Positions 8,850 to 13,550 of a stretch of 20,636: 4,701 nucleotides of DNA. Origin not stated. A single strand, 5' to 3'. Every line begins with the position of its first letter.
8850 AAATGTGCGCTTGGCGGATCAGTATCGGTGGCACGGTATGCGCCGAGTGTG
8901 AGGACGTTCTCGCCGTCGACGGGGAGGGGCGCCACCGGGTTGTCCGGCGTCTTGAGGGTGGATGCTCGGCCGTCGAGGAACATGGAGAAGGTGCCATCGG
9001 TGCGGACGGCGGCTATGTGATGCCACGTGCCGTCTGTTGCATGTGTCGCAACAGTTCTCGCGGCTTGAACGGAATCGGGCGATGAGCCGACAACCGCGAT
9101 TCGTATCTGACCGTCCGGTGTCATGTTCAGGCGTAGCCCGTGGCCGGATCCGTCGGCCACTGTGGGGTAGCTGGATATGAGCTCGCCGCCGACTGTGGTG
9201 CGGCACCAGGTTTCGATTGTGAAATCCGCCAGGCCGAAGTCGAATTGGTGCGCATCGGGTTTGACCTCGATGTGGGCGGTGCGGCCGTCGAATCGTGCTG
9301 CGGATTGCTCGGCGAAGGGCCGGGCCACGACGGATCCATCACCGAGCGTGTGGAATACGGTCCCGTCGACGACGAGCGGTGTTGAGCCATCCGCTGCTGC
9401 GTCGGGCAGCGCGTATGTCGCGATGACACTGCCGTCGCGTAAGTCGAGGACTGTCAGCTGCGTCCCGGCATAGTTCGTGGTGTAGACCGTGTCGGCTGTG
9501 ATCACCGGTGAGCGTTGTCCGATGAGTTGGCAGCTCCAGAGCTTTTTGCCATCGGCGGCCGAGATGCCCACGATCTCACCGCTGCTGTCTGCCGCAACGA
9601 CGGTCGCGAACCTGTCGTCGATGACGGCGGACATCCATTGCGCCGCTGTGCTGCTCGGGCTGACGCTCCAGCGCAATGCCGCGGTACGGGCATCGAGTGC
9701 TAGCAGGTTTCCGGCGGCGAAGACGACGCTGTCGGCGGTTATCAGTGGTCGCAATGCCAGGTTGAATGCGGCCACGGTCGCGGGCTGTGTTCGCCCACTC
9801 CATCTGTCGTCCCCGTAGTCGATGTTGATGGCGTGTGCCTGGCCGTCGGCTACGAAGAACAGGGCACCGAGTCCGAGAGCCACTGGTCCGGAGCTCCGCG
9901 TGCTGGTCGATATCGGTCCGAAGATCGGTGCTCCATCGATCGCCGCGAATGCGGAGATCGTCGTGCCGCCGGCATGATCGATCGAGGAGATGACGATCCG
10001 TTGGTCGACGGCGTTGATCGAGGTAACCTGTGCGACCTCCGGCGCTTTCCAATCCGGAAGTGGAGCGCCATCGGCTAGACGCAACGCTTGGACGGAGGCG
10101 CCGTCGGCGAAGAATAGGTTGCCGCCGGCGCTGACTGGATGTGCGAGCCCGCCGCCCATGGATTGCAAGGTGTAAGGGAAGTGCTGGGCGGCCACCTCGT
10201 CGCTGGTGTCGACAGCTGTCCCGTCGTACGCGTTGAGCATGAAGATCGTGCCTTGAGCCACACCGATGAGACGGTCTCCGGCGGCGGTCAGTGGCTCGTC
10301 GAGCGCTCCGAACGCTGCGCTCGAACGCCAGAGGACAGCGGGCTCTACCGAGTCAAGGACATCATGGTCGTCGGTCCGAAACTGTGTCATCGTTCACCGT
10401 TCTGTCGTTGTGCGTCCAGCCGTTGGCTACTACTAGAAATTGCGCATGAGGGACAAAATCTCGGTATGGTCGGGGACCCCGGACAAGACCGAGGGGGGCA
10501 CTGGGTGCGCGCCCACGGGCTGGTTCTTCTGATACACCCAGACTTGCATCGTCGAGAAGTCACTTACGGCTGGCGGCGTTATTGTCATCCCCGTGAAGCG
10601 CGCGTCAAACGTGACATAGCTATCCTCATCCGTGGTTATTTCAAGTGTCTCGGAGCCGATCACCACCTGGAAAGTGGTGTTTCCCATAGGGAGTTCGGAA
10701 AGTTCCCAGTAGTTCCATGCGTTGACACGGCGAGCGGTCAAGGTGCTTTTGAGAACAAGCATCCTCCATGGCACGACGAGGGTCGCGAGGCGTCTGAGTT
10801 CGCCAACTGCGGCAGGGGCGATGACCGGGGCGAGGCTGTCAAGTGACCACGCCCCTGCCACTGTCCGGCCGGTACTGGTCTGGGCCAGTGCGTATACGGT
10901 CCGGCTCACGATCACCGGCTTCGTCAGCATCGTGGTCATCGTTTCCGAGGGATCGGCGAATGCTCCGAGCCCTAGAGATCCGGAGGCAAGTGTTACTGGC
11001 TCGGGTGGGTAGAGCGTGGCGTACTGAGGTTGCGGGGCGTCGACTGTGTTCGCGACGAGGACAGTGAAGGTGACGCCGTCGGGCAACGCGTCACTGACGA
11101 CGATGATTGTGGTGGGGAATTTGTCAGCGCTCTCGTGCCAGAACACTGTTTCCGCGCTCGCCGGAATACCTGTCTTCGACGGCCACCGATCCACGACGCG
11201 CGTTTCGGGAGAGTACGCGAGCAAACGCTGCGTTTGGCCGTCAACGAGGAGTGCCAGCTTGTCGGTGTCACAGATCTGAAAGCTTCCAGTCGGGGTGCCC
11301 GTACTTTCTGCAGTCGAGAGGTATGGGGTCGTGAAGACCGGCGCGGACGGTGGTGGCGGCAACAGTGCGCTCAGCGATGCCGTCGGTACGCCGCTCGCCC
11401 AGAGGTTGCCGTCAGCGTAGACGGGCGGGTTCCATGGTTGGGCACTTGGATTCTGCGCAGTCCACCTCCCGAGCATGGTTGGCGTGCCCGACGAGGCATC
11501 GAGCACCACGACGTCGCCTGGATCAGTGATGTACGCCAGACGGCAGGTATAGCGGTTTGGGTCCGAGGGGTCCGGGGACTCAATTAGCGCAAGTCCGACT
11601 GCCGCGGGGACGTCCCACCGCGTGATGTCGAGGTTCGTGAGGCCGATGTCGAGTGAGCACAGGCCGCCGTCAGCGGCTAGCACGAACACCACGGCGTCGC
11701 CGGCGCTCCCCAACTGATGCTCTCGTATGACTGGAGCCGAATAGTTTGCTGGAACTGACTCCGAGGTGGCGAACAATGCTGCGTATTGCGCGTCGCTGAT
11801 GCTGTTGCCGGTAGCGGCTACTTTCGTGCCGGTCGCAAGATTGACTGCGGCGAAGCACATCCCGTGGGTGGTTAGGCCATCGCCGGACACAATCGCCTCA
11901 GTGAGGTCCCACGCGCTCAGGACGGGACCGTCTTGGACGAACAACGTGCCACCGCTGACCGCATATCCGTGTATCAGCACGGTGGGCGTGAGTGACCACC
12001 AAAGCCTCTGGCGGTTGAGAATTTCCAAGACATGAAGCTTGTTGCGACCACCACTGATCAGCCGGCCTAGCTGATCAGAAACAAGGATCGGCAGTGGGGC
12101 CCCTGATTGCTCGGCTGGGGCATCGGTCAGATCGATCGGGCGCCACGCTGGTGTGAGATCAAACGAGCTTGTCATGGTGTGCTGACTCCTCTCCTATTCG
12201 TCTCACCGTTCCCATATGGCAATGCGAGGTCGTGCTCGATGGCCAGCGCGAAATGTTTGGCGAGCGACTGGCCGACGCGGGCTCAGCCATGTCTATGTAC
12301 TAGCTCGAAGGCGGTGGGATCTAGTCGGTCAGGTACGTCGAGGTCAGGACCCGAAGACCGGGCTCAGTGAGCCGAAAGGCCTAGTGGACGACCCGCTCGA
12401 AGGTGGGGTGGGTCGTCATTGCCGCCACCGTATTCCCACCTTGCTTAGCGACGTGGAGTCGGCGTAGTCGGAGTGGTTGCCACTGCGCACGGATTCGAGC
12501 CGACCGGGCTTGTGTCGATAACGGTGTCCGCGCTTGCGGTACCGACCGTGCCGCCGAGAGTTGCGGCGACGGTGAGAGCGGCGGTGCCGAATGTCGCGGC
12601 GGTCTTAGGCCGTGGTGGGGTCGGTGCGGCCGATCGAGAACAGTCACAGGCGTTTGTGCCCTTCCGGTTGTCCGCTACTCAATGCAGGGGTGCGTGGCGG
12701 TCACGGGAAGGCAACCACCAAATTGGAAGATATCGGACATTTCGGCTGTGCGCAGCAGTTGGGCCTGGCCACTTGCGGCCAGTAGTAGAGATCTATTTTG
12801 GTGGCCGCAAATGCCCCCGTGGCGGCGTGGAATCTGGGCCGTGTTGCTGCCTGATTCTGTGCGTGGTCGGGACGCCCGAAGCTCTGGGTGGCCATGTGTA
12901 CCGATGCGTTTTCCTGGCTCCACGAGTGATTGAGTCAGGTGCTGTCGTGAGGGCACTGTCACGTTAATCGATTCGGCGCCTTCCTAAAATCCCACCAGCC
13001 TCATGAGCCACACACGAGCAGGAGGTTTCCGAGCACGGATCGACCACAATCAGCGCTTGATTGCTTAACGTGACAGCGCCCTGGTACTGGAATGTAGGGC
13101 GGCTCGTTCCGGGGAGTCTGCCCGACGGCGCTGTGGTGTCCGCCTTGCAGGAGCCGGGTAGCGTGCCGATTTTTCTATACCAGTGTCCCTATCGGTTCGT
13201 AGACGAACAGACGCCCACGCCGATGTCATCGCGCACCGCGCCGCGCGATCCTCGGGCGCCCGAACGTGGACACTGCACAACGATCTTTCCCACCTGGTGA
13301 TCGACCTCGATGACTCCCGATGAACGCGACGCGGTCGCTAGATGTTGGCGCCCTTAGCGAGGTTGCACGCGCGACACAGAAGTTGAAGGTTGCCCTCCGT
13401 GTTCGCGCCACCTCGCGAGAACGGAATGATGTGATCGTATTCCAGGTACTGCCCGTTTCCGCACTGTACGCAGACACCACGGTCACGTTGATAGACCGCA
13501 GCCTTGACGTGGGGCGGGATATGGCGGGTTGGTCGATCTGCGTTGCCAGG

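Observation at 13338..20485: Island-level signal: 3-4 predicted nucleases, two reader domains, MazG, a DUF3761 membrane protein and a secreted protein within 7 kb, separated by long lower-GC spacers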

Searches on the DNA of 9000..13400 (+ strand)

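Call 31: search_dna_similar(query=window:9000-13400:+, collection=plasmids, mode=distant, max_rows=15)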
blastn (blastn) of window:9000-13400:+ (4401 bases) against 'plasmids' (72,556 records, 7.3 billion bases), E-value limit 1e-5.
Records with a match: 6; places in all: 6; records where one place covers at least 80% of the query: 0.
Best place of each record, by identity: 60-80% 6.
By first word of the organism name: Rhodococcus 6.
By predicted mobility (MOB-suite, as given by PLSDB): non-mobilizable 3; mobilizable 3.
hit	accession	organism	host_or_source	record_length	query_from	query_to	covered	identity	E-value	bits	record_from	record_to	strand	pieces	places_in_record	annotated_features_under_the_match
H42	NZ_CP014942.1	Rhodococcus sp. BH4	cell culture,sludge of membrane ...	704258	4208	4330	3%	77.6%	3e-15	93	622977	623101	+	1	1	N-formylglutamate amidohydrolase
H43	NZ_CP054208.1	Rhodococcus qingshengii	cell culture,carbendazim contaminated ...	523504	4208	4330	3%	76.8%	1e-13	89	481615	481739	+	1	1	N-formylglutamate amidohydrolase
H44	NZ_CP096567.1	Rhodococcus qingshengii JCM 15477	sandy loam,soil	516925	4208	4330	3%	74.4%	7e-10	75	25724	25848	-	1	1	N-formylglutamate amidohydrolase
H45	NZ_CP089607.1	Rhodococcus qingshengii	cell culture,activated sludge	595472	4208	4330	3%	73.6%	3e-8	71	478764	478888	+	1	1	N-formylglutamate amidohydrolase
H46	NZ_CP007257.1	Rhodococcus erythropolis R138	Hydroponic pots with potatoes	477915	4208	4311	2%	75.0%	9e-9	72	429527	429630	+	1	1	N-formylglutamate amidohydrolase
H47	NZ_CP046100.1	Rhodococcus sp. AQ5-07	Metagenomic Assembly,Chronically low ...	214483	4208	4311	2%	74.0%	4e-7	67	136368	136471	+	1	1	N-formylglutamate amidohydrolase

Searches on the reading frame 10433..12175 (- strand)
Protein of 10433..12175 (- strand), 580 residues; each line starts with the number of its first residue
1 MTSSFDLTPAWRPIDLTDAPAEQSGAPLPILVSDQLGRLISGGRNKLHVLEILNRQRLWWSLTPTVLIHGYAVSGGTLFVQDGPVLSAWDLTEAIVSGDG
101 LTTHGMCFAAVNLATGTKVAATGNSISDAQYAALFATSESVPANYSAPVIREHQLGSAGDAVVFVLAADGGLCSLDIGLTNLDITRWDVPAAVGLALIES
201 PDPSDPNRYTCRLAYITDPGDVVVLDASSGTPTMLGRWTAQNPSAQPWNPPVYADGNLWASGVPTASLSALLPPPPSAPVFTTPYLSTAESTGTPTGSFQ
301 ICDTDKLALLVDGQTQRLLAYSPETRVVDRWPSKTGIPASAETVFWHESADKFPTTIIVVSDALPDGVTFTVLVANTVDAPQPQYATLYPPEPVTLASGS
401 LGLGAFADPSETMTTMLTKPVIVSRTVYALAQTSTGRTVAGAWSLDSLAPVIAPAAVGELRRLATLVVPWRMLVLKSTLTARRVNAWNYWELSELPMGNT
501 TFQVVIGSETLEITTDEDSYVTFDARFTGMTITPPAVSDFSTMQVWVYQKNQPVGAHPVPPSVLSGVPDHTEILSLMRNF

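Call 6: search_protein_families(library=padloc, proteins=[window:10433-12175:-], max_evalue=0.1)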
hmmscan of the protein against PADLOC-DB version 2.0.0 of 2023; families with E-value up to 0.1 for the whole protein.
window:10433-12175:- (580 aa): 0 families

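Call 7: search_protein_families(library=pfam, proteins=[window:10433-12175:-], max_evalue=0.01)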
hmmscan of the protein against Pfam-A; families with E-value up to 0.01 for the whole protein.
window:10433-12175:- (580 aa): 0 families

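Call 8: search_protein_families(library=ncbifam, proteins=[window:10433-12175:-], max_evalue=0.1)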
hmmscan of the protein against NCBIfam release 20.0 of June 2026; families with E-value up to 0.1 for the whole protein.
window:10433-12175:- (580 aa): 0 families

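Call 23: find_encoding_contigs(protein=window:10433-12175:-, flank=10000, max_places=10)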
Protein window:10433-12175:- (580 aa): 1 contig read that carries it; 1 place shown.
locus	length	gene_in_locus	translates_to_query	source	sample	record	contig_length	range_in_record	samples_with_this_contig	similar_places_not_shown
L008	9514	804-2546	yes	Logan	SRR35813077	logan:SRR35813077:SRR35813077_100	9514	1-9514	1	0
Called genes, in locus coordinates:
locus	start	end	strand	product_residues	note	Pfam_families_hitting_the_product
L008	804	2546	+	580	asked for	-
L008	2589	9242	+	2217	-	PF13360:PQQ_2, PF13570:Beta-prop_ACSF4 (faint), PF02210:Laminin_G_2 (weak), PF13385:Laminin_G_3, PF00054:Laminin_G_1 (faint), PF13360:PQQ_2 (weak), PF13385:Laminin_G_3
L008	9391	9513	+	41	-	?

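Call 103: search_protein_families(library=phrogs, proteins=[window:10433-12175:-], max_evalue=0.001)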
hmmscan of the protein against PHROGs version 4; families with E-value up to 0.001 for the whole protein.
window:10433-12175:- (580 aa): 0 families
